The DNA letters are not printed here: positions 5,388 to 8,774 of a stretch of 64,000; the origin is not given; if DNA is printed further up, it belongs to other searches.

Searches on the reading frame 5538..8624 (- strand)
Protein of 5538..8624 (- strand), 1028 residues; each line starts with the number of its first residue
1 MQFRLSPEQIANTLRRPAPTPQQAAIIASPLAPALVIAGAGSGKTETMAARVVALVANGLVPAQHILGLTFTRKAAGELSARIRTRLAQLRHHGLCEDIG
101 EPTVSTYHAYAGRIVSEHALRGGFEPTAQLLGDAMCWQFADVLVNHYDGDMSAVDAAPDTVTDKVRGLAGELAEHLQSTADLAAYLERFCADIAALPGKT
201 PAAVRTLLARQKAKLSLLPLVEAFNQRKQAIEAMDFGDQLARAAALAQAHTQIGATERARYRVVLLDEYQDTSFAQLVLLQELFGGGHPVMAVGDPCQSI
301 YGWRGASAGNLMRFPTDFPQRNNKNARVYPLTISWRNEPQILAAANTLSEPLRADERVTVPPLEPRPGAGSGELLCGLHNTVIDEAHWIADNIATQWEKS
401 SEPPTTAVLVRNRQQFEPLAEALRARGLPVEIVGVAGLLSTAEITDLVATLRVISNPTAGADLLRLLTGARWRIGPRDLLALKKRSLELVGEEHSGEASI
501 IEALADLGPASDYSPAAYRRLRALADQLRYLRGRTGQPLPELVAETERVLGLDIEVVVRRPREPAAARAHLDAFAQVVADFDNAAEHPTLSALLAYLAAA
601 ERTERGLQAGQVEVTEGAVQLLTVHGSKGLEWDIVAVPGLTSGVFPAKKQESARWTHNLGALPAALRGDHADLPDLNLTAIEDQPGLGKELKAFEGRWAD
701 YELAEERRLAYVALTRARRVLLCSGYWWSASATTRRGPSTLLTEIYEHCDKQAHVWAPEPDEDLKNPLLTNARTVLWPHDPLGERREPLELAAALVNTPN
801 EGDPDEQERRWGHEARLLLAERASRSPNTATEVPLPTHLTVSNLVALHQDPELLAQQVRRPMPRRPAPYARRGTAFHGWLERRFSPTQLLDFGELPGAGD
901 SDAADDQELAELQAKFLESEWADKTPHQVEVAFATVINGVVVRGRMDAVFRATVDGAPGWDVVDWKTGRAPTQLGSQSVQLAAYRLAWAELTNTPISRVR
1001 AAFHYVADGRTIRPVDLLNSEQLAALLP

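Call 76: search_protein_families(library=ncbifam, proteins=[window:5538-8624:-], max_evalue=0.00001)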
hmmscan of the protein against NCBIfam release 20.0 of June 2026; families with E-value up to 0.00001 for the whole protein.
window:5538-8624:- (1028 aa): 14 families
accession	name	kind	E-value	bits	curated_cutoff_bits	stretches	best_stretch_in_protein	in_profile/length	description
TIGR01073.1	pcrA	equivalog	6.2e-71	239.7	911.2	2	222-649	171-579/725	DNA helicase PcrA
NF008743.0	PRK11773.1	equivalog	1.1e-62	212.4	965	2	220-650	173-585/720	DNA helicase II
TIGR01074.1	rep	equivalog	1.5e-61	208.5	951.45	2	199-649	146-582/668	DNA helicase Rep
TIGR01075.1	uvrD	equivalog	1.4e-60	205.4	1144.45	2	222-649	170-579/715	DNA helicase II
NF008172.0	PRK10919.1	equivalog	2.2e-44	151.7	1168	2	220-648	167-581/673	DNA helicase Rep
TIGR02784.1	addA_alphas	equivalog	1.5e-37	129.6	860.75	3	396-727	576-871/1138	double-strand break repair helicase AddA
TIGR00609.1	recB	equivalog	2.5e-37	128.6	696.05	3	222-348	331-454/1175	exodeoxyribonuclease V subunit beta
TIGR02785.1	addA_Gpos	equivalog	1.7e-35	122.3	707.65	3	407-722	580-875/1234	helicase-exonuclease AddAB subunit AddA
NF008276.0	PRK11054.1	equivalog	6.5e-33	114.1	543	2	20-117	199-285/684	DNA helicase IV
NF010485.0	PRK13909.1-2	equivalog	1.5e-21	76.4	650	1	38-92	10-63/909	RecB-like helicase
NF008128.0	PRK10876.1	equivalog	1.1e-18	66.4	1697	1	220-349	335-461/1181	exodeoxyribonuclease V subunit beta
NF010487.0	PRK13909.1-4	equivalog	1.5e-14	53.2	759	1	38-97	11-70/924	RecB-like helicase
NF010484.0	PRK13909.1-1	equivalog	8.5e-09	33.7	1074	0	37-93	11-66/945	RecB-like helicase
NF010486.0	PRK13909.1-3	equivalog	4.6e-06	24.9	1109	0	37-90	11-63/921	RecB-like helicase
